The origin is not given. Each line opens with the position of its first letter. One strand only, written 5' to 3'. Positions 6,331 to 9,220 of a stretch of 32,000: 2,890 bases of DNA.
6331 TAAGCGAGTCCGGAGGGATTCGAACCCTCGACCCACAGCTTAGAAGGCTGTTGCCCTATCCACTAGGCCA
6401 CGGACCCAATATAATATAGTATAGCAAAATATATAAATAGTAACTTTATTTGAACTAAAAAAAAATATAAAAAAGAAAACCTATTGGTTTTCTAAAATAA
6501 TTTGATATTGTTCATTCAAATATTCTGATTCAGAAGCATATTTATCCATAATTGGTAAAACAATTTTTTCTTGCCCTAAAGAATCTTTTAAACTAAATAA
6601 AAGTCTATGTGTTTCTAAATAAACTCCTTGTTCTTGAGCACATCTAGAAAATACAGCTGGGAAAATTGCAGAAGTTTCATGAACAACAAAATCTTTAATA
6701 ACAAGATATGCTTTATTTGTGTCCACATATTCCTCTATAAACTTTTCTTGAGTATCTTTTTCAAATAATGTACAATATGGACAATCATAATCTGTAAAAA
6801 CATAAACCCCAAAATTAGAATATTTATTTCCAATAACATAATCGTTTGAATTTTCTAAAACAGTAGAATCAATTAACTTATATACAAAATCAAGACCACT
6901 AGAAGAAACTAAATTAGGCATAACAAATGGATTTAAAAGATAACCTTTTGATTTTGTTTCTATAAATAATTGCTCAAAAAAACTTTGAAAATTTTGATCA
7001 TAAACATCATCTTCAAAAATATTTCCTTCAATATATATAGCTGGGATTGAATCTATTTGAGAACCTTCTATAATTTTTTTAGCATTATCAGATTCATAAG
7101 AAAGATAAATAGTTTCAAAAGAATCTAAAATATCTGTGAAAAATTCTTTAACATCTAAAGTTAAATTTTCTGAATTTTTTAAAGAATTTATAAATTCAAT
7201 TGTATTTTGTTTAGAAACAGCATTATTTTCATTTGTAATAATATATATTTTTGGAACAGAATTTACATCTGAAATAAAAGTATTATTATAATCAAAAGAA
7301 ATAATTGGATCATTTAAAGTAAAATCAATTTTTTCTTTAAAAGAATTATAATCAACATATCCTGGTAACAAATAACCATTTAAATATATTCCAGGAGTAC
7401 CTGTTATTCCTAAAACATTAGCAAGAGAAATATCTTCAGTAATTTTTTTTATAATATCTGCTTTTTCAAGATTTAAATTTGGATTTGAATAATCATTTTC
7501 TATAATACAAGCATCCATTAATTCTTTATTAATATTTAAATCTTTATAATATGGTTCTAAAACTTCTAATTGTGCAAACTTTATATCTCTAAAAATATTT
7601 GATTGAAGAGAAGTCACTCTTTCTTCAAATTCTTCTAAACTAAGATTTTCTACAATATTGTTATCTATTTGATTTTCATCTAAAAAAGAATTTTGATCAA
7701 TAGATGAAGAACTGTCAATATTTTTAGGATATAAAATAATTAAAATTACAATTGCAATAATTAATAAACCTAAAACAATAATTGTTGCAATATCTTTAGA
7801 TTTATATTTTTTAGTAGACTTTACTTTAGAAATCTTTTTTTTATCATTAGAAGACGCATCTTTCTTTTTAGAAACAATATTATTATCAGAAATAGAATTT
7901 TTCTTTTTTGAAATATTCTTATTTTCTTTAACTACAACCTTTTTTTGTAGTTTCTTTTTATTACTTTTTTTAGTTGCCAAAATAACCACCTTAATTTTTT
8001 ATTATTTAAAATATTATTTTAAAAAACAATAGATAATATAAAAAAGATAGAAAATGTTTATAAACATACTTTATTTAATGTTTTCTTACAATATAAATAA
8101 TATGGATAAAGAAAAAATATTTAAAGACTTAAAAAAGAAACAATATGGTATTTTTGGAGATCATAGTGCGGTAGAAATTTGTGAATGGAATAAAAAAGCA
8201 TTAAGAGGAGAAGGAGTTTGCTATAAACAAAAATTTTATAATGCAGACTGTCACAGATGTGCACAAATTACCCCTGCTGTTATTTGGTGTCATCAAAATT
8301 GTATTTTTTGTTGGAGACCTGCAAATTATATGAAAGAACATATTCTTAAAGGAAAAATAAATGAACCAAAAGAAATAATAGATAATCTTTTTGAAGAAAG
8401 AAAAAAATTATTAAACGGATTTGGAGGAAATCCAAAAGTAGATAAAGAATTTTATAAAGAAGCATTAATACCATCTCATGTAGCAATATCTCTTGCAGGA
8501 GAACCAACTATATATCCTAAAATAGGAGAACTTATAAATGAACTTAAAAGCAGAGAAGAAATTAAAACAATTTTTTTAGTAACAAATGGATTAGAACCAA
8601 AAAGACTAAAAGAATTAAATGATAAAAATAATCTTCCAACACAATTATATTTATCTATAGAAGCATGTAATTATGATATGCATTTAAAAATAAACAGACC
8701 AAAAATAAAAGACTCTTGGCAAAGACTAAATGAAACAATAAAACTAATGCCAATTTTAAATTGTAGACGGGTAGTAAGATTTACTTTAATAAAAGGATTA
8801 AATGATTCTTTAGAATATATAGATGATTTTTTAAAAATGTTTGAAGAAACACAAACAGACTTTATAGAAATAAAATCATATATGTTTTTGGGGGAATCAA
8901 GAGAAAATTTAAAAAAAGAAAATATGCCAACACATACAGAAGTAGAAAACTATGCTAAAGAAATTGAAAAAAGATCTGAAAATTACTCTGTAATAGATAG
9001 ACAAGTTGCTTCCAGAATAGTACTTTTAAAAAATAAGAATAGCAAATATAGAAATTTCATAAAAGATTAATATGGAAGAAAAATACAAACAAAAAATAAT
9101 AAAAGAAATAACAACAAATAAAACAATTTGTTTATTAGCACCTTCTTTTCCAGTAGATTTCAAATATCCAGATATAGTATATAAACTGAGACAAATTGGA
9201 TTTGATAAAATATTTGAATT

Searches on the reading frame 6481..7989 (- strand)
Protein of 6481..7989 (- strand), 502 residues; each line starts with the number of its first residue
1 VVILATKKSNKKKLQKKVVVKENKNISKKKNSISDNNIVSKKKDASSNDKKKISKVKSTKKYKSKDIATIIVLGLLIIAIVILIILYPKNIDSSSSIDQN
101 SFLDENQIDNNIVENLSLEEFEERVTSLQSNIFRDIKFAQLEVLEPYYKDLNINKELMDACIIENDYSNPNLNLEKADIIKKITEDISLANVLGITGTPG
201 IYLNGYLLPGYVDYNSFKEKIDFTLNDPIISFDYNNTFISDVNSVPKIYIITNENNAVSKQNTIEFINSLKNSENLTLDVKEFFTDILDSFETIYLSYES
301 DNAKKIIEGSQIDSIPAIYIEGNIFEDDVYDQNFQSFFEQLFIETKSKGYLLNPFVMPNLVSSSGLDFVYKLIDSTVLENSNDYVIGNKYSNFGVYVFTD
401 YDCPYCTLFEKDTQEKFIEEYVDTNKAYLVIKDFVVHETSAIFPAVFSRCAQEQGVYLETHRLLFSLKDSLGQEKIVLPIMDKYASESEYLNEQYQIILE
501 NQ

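Call 24: search_protein_families(library=pfam, proteins=[window:6481-7989:-], max_evalue=0.0001)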
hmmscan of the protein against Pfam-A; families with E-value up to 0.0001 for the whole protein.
window:6481-7989:- (502 aa): 3 families
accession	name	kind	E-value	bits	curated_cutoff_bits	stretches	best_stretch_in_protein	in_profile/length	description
PF13462.12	Thioredoxin_4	-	6.1e-20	72.5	23.2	1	380-494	2-111/165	Thioredoxin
PF01323.26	DSBA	-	7.8e-07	29.5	25.6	0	174-221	143-190/191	DSBA-like thioredoxin domain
PF13098.12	Thioredoxin_2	-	8.3e-05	23.3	27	0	395-421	9-36/104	Thioredoxin-like domain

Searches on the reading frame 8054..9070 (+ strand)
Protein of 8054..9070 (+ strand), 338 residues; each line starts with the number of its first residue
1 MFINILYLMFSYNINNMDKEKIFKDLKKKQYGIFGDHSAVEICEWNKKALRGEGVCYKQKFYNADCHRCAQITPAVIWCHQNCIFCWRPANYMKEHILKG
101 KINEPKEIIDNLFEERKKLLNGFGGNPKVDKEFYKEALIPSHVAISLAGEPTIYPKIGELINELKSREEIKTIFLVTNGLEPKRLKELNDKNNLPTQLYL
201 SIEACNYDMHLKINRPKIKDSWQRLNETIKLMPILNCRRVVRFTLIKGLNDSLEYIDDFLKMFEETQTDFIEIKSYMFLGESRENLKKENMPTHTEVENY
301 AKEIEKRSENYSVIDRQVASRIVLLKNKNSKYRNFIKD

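Call 3: search_protein_families(library=pfam, proteins=[window:8054-9070:+], max_evalue=1)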
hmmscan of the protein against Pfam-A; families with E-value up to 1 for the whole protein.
window:8054-9070:+ (338 aa): 3 families
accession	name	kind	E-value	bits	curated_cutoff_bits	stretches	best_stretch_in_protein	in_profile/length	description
PF08608.17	Wyosine_form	-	1.2e-20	74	22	1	266-327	2-63/63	Wyosine base formation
PF04055.27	Radical_SAM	-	8.8e-18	65.5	29.5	2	143-257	48-163/166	Radical SAM superfamily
PF00702.32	Hydrolase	-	0.044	14.6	26.4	1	124-182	70-126/191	haloacid dehalogenase-like hydrolase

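Call 4: search_protein_families(library=ncbifam, proteins=[window:8054-9070:+], max_evalue=1)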
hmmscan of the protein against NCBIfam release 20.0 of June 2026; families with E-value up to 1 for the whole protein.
window:8054-9070:+ (338 aa): 8 families
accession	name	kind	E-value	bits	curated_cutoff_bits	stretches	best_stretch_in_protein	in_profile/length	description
TIGR03972.1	rSAM_TYW1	equivalog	8e-110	366.6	317.95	1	24-326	3-297/297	4-demethylwyosine synthase TYW1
TIGR02666.1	moaA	equivalog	4.2e-07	29.2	284.05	1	149-311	68-227/336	GTP 3',8-cyclase MoaA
TIGR04321.1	spiroSPASM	subfamily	1.5e-05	23.9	250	1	141-273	282-415/510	spiro-SPASM protein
TIGR02495.1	NrdG2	equivalog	8.2e-05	22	131.15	1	143-262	66-179/193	anaerobic ribonucleoside-triphosphate reductase activating protein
TIGR04317.1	W_rSAM_matur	equivalog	0.0017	17.6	380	1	142-336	53-239/349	tungsten cofactor oxidoreductase radical SAM maturase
TIGR03470.1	HpnH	equivalog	0.002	17.2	225.05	1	144-271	77-195/318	adenosyl-hopene transferase HpnH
TIGR00048.1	rRNA_mod_RlmN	equivalog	0.0042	16.1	290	1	170-273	191-293/355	dual-specificity RNA methyltransferase RlmN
NF033719.1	ind_deCO2_activ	equivalog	0.018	14.4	425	1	238-289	220-272/302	indoleacetate decarboxylase activase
